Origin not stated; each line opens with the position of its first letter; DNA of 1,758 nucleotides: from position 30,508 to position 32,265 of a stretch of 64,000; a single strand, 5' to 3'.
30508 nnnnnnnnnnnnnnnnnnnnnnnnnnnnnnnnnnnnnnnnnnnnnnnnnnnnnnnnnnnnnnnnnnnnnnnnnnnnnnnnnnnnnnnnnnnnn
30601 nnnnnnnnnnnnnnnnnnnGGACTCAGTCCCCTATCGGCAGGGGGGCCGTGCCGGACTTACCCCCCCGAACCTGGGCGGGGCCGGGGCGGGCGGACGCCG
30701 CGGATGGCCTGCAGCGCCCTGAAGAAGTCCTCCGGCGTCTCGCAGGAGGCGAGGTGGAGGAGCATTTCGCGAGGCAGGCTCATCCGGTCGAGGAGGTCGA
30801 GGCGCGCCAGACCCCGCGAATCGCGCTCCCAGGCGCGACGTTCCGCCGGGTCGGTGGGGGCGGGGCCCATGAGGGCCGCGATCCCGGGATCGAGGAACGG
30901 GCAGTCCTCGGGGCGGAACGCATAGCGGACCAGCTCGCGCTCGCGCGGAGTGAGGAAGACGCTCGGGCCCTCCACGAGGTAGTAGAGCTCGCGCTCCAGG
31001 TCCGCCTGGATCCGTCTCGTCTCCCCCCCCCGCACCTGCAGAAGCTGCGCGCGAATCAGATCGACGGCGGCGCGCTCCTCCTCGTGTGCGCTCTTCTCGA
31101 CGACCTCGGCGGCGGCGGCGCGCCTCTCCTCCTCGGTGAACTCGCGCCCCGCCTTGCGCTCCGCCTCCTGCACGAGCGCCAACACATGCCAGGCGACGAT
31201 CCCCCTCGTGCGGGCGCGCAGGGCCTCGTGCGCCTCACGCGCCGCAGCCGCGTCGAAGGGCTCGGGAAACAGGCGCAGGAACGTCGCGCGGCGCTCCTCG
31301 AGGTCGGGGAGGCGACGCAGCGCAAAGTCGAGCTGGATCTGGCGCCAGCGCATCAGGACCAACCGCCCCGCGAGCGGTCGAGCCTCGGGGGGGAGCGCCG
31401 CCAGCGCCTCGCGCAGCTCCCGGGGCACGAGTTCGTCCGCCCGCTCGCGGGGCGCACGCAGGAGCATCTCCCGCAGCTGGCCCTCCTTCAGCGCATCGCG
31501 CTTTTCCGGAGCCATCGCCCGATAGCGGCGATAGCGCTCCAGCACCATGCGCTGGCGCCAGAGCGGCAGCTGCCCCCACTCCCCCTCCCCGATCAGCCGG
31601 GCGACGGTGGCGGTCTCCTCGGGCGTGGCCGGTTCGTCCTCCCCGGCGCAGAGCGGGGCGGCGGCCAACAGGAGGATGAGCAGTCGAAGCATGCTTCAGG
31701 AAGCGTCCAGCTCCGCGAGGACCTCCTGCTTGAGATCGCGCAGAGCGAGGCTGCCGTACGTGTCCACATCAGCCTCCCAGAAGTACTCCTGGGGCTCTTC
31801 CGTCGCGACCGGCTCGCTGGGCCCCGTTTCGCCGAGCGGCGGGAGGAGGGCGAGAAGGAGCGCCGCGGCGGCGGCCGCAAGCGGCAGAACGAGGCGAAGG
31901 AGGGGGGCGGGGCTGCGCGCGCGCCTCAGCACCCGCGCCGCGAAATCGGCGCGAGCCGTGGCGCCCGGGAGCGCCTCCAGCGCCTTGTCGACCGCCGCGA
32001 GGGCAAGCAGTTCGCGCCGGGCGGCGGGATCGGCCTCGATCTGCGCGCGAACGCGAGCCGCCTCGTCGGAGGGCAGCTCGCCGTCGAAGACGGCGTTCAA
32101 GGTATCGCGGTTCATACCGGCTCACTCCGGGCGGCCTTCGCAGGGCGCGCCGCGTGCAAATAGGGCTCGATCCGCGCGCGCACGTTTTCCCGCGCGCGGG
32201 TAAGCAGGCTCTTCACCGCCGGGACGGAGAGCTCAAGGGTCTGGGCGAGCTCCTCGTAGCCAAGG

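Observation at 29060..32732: ECF sigma / anti-sigma operon ending in a zinc-ribbon-TM-FGE (SUMF1-domain) protein, with a second FGE protein of inverted topology at 14576-16276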

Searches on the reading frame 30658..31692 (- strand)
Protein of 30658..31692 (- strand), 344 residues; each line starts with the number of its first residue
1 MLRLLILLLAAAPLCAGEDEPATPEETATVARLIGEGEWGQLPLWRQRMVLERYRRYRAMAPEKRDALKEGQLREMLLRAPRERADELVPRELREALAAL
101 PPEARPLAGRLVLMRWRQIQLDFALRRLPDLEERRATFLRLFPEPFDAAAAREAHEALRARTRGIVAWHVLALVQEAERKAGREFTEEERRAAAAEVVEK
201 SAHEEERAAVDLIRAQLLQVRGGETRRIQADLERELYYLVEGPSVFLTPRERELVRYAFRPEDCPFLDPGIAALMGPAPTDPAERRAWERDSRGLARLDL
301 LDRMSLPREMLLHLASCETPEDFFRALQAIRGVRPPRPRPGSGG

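Call 3: search_protein_families(library=pfam, proteins=[window:30658-31692:-], max_evalue=0.01)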
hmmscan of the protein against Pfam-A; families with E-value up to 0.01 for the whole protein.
window:30658-31692:- (344 aa): 1 family
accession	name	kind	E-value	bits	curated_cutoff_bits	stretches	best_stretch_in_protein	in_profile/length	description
PF11304.13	DUF3106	-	0.0043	18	24.3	1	36-105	16-81/104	Protein of unknown function (DUF3106)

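Call 33: find_homologous_proteins(query=window:30658-31692:-)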
Query window:30658-31692:- (344 aa): 16 proteins with E <= 0.001 among 8000 candidates.
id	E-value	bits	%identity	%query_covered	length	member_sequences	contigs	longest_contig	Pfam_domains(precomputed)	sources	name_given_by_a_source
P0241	5.5e-214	728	100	100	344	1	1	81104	-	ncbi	ncbi:MAG: hypothetical protein ACT4PV_05625 [Planctomycetaceae bacterium]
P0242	2.3e-181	621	86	96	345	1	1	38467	-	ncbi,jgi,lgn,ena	-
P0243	7.6e-132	458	68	93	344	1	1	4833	-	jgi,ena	-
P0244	1.4e-84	303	55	92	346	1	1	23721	-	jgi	jgi:hypothetical protein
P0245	6.7e-84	300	53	94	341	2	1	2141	-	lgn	-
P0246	8.2e-80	287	51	90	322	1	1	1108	-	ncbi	ncbi:MAG: hypothetical protein ACREID_09510, partial [Planctomycetota bacterium]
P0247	8.8e-70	254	47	93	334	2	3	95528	-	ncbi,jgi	ncbi:MAG: hypothetical protein ACYTFD_16655, partial [Planctomycetota bacterium]|jgi:hypothetical pr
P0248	6.0e-62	228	46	89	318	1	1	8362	-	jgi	jgi:hypothetical protein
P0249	1.1e-61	227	46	98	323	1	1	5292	-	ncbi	-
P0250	4.4e-59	219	42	97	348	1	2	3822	-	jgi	-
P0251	6.0e-59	218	46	89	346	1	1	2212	-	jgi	jgi:hypothetical protein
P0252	4.7e-58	215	44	89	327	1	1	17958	-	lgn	-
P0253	1.3e-57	214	44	88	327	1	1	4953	-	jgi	jgi:hypothetical protein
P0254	7.6e-56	208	43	98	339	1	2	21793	-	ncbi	ncbi:MAG: hypothetical protein V3T86_03375 [Planctomycetota bacterium]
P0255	1.2e-55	207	46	83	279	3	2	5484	-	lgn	-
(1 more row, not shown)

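Call 41: search_protein_representatives(alignment_id=A2)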
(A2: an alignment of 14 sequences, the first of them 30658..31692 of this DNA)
Query: 14 sequences, 341 profile positions. Proteins with E-value up to 0.001 (for the whole library): 29; up to 1e-10: 24; up to 1e-30: 22. The best 29 are listed.
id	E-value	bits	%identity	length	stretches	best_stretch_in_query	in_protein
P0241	3.9e-140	483.2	-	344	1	4-338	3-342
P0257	2.5e-128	444.4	-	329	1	2-338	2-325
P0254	1.9e-123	428.3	-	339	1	5-341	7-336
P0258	1.9e-115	402.0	-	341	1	2-337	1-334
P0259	1.5e-111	389.2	-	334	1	2-339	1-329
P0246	3.1e-111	388.2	-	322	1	19-335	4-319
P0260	4.4e-110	384.4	-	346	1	5-337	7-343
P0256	3.0e-107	375.1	-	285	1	50-336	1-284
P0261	1.4e-101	356.4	-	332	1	4-332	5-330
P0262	2.0e-93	329.6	-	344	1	3-337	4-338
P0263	1.2e-91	323.7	-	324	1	5-334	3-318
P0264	8.9e-89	314.3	-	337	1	5-335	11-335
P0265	1.0e-88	314.1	-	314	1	7-331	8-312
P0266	8.8e-88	311.0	-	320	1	8-334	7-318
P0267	5.6e-82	292.0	-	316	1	3-330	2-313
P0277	3.3e-07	46.1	-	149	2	4-72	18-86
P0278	3.0e-05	39.7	-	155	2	8-85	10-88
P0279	6.9e-05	38.5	-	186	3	41-91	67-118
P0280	6.9e-05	38.5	-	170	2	8-72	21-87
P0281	3.7e-04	36.1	-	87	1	59-113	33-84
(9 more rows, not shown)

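Call 42: search_protein_families(library=pfam, proteins=[P0277, P0278, P0279, P0280, P0281], max_evalue=0.01)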
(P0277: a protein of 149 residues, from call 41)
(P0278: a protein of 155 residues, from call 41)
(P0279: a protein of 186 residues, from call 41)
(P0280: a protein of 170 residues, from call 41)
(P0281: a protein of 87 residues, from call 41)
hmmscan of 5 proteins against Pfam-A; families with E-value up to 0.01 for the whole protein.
P0277 (149 aa): 2 families
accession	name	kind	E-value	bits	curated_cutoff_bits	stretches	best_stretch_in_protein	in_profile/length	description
PF11304.13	DUF3106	-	5.2e-16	59.5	24.3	1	52-132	17-100/104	Protein of unknown function (DUF3106)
PF13801.11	Metal_resist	-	0.00013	22.5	29.2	1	19-98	4-83/125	Heavy-metal resistance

P0278 (155 aa): 3 families
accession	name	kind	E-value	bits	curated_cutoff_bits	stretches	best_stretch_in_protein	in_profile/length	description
PF11304.13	DUF3106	-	3e-20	73.1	24.3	1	31-125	7-101/104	Protein of unknown function (DUF3106)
PF24815.1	HMG_WDHD1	-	0.00022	21.5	51.6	0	49-70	25-46/51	WDHD1 HMG box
PF04545.22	Sigma70_r4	-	0.00071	19.5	24.1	0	44-61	3-18/50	Sigma-70, region 4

P0279 (186 aa): 3 families
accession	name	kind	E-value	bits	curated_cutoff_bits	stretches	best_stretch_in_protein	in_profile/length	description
PF11304.13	DUF3106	-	2.8e-18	66.7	24.3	2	51-148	4-101/104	Protein of unknown function (DUF3106)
PF02209.24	VHP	-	0.0028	18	27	0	6-19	17-30/36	Villin headpiece domain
PF10040.14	CRISPR_Cas6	-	0.0065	17.6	25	0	68-100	17-41/89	CRISPR-associated endoribonuclease Cas6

P0280 (170 aa): 1 family
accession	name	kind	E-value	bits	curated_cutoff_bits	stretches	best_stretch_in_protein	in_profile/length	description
PF11304.13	DUF3106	-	4.7e-26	91.7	24.3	1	37-134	1-101/104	Protein of unknown function (DUF3106)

P0281 (87 aa): 0 families

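Call 43: search_protein_families(library=ncbifam, proteins=[window:30658-31692:-], max_evalue=0.001)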
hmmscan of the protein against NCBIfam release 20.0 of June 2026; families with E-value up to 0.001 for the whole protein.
window:30658-31692:- (344 aa): 0 families

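Call 44: find_encoding_contigs(protein=P0280, flank=4000, max_places=3)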
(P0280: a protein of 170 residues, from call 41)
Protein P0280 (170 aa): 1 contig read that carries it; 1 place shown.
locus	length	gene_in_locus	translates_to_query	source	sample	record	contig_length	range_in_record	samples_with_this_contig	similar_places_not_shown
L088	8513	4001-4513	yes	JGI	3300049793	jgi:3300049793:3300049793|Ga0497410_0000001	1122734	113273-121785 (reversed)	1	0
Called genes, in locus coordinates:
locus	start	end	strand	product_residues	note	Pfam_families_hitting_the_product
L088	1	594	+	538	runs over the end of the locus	PF01654:Cyt_bd_oxida_I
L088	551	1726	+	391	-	PF02322:Cyt_bd_oxida_II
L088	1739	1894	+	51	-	PF08173:YbgT_YccB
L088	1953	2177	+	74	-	PF09600:Cyd_oper_YbgE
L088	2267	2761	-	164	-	PF00588:SpoU_methylase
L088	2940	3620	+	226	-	PF04545:Sigma70_r4, PF08281:Sigma70_r4_2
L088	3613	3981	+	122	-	-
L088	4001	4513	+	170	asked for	PF11304:DUF3106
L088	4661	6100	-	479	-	PF00072:Response_reg, PF00158:Sigma54_activat, PF14532:Sigma54_activ_2, PF07728:AAA_5, PF25601:AAA_lid_14, PF02954:HTH_8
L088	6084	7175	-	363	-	PF00989:PAS, PF08448:PAS_4, PF00512:HisKA, PF02518:HATPase_c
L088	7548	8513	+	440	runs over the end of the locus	PF00919:UPF0004, PF04055:Radical_SAM, PF18693:TRAM_2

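Call 45: find_encoding_contigs(protein=P0278, flank=4000, max_places=3)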
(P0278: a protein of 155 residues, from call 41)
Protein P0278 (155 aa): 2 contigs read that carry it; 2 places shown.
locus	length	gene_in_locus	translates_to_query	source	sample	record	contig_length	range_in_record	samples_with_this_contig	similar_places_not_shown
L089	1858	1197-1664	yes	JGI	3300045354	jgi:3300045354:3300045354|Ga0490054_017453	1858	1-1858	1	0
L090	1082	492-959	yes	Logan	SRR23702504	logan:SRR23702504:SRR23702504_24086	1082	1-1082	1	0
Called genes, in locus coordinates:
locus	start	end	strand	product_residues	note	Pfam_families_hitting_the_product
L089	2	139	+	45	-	?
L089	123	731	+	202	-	PF04542:Sigma70_r2, PF08281:Sigma70_r4_2 (weak)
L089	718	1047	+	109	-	-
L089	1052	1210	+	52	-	-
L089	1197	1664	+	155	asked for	PF11304:DUF3106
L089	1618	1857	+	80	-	?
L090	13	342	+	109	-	-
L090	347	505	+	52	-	-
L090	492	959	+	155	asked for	PF11304:DUF3106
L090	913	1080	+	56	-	?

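Call 57: predict_structure(alignment_id=A2)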
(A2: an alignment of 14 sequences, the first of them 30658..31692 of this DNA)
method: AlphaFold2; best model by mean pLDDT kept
length: 344 residues; sequences in the alignment: 14
mean_pLDDT: 81.9   pTM: 0.69
mean pLDDT of the five models: 81.9, 81.7, 79.9, 79.2, 79.0
residues with pLDDT >= 90: 143; 70-90: 138; 50-70: 29; < 50: 34
segments of 3 or more residues with pLDDT < 50: 1-19, 334-344
pLDDT, mean of each block of 10 residues (from residue 1): 40 39 86 84 69 87 83 75 65 90 85 89 94 96 90 96 95 96 97 94 91 85 76 71 67 88 89 88 94 92 88 87 82 52 40
secondary structure, 60 per line:
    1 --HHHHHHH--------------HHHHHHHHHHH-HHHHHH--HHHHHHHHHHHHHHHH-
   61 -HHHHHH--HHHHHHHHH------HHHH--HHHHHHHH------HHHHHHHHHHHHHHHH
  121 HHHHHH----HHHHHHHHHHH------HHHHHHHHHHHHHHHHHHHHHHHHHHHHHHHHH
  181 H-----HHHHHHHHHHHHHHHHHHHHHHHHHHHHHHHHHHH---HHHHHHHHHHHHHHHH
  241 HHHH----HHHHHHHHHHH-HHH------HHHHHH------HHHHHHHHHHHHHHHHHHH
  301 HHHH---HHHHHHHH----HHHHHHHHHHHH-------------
elements in order: H3-9 H24-34 H36-41 H44-59 H62-67 H70-78 H85-88 H91-98 H105-126 H131-141 H148-181 H187-221 H225-244 H249-259 H270-275 H282-304 H308-315 H320-331

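Call 61: fold_search(model_id=the predicted structure, library=pdb)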
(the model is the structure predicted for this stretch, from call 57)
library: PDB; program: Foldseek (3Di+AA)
matches with E <= 10: 41; with E <= 0.001: 0
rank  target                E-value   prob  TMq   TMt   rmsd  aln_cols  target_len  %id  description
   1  4ct6_A                7.6e-01  0.12  0.10  0.14  20.1       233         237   16  CNOT9-CNOT1 complex (released 2014-05-07)
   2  8tlp_B                8.3e-01  0.12  0.12  0.17  19.1       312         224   16  Computationally designed tunable C2 symmetric tandem repeat homodimer, D_3_633_8x without peptide (released 2024-12-11)
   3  8v2d_J                1.2e+00  0.06  0.10  0.10  24.9       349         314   19  Computational Designed Nanocage O43_129 (released 2024-03-13)
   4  6nqx_C                3.2e+00  0.07  0.17  0.21  19.1       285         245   13  Flagellar protein FcpA from Leptospira biflexa / primitive monoclinic form (released 2020-01-29)
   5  9mlg_A                3.2e+00  0.03  0.12  0.02  52.2       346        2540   13  Xenorhabdus nematophilus XptA2 State 2, 1181insYWK1183, D1182T mutant (released 2025-01-15)
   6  8is6                  3.7e+00  0.04  0.12  0.14  18.9       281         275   13  Apo-CrtMLIKE (released 2024-06-26)
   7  9k80_A                3.8e+00  0.04  0.11  0.14  22.3       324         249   13  Cryo-EM structure of designed zinc-induced filament Fiber-n6-Zn1-HEHE-5 (released 2025-10-29)
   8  7jh5_B                3.8e+00  0.04  0.12  0.14  27.7       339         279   18  Co-LOCKR: de novo designed protein switch (released 2020-09-02)
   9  3p8c_A                3.8e+00  0.02  0.10  0.05  26.1       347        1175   12  Structure and Control of the Actin Regulatory WAVE Complex (released 2010-12-01)
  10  5wm9_A                4.0e+00  0.04  0.12  0.16  21.3       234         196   16  Crystal Structure of TetR family regulator Rv0078 from Mycobacterium tuberculosis (released 2018-07-04)
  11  1wy0                  4.2e+00  0.04  0.14  0.15  24.1       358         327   14  Crystal structure of geranylgeranyl pyrophosphate synthetase from Pyrococcus horikoshii Ot3 (released 2006-02-14)
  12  9ebu_A                4.2e+00  0.03  0.13  0.07  17.9       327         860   12  Wild-type EsCas13d binary complex (released 2025-11-19)
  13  1i0a_C                4.4e+00  0.02  0.12  0.09  28.3       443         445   11  CRYSTAL STRUCTURE OF WILD TYPE TURKEY DELTA 1 CRYSTALLIN (EYE LENS PROTEIN) (released 2001-04-21)
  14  5icj_A                5.7e+00  0.06  0.09  0.15  20.6       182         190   16  Crystal structure of the Mycobacterium tuberculosis transcriptional repressor EthR2 in complex with BDM41420 (released 2017-04-26)
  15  4wic_A                5.7e+00  0.02  0.13  0.13  33.3       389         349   10  Immediate-early 1 protein (IE1) of rhesus macaque cytomegalovirus (released 2015-07-15)
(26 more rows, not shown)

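Call 84: find_encoding_contigs(protein=P0244, flank=10000, max_places=1)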
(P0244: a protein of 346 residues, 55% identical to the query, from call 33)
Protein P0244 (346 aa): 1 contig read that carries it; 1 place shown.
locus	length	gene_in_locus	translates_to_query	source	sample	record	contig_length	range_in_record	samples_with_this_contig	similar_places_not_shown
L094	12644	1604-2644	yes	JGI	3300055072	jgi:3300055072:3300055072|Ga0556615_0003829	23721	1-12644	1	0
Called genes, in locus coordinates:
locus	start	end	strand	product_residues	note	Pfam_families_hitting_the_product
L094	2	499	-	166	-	?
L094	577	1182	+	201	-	PF07638:Sigma70_ECF (faint), PF04542:Sigma70_r2, PF08281:Sigma70_r4_2, PF04545:Sigma70_r4 (weak)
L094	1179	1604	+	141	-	-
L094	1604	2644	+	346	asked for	-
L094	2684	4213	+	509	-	PF03781:FGE-sulfatase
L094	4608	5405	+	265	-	PF04542:Sigma70_r2, PF04539:Sigma70_r3, PF04545:Sigma70_r4, PF08281:Sigma70_r4_2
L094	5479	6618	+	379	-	-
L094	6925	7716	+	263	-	-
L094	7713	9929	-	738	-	PF02985:HEAT (faint), PF13646:HEAT_2, PF03130:HEAT_PBS (faint), PF13646:HEAT_2, PF13519:VWA_2 (weak), PF13768:VWA_3 (weak)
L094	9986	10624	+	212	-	PF13489:Methyltransf_23, PF13847:Methyltransf_31, PF08241:Methyltransf_11, PF08242:Methyltransf_12, PF13649:Methyltransf_25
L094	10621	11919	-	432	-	-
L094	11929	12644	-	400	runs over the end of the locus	-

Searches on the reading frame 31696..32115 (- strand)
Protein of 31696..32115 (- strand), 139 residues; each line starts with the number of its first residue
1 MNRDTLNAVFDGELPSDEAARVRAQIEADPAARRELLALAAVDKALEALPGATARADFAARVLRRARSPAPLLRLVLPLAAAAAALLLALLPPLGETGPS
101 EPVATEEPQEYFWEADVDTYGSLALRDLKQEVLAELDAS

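Call 3: search_protein_families(library=pfam, proteins=[window:31696-32115:-], max_evalue=0.01)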
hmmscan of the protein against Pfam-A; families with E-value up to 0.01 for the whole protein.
window:31696-32115:- (139 aa): 1 family
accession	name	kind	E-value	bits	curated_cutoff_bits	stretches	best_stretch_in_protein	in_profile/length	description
PF13490.11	zf-HC2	-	0.01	16.4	22.2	0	5-27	7-29/35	Putative zinc-finger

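Call 43: search_protein_families(library=ncbifam, proteins=[window:31696-32115:-], max_evalue=0.001)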
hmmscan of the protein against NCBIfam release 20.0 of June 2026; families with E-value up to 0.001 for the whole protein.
window:31696-32115:- (139 aa): 2 families
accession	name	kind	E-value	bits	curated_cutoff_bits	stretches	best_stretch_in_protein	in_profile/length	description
NF010501.0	PRK13920.1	subfamily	6.3e-07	29.3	225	1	4-88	6-91/213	putative anti-sigmaE protein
NF052375.1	antisigma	equivalog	0.00018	21.6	100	1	12-97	8-105/217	anti-sigma factor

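Call 87: search_solved_structures(query=A4, max_evalue=5)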
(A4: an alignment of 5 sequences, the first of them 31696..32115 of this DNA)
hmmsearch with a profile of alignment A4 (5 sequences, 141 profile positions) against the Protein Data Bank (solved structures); distinct sequences matched with E-value up to 5: 1.
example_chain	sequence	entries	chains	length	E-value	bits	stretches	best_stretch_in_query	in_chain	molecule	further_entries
5bsz_A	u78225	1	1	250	0.72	12.9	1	13-73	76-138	N-methyltransferase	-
